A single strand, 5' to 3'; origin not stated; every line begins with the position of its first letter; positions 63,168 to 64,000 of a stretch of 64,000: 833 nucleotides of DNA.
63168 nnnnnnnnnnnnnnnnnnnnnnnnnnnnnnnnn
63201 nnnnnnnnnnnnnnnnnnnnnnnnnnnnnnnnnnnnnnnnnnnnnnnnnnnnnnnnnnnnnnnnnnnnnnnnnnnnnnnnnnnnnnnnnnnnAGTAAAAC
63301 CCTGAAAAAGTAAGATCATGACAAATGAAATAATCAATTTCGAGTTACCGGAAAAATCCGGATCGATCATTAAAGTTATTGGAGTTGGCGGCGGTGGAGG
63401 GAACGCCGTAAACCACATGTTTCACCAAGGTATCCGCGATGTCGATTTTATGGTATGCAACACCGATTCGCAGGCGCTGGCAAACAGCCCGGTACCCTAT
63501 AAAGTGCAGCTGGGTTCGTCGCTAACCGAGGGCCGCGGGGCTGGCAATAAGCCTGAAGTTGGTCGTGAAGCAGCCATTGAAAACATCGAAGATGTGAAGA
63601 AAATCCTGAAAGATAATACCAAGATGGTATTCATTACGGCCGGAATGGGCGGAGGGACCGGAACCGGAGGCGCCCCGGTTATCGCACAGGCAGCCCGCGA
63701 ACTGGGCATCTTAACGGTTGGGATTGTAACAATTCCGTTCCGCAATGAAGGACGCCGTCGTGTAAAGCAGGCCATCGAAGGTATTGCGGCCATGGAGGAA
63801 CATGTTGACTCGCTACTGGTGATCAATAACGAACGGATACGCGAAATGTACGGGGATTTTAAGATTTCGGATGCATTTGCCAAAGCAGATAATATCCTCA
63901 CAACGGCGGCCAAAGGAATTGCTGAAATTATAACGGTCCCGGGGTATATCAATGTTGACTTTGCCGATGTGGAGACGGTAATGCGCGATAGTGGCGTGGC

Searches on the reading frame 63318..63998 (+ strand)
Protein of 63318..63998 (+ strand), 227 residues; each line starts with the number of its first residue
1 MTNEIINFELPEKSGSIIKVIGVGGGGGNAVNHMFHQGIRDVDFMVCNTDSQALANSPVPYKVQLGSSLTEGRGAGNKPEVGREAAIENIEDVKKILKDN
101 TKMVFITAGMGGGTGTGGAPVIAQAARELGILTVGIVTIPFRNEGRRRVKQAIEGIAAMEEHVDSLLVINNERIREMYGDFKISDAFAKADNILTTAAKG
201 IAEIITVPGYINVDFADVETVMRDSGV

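Call 5: search_protein_families(library=ncbifam, proteins=[window:63318-63998:+])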
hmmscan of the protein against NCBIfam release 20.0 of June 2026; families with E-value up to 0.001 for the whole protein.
window:63318-63998:+ (227 aa): 1 family
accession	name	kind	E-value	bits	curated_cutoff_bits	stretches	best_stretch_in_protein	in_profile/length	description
TIGR00065.1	ftsZ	equivalog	1.4e-86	291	295.2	1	13-227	15-228/353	cell division protein FtsZ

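Call 6: search_protein_families(library=pfam, proteins=[window:63318-63998:+])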
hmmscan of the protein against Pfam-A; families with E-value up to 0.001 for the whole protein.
window:63318-63998:+ (227 aa): 1 family
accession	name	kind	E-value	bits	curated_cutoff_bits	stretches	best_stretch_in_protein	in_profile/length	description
PF00091.31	Tubulin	-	1.4e-46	159.6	33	1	18-178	2-189/190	Tubulin/FtsZ family, GTPase domain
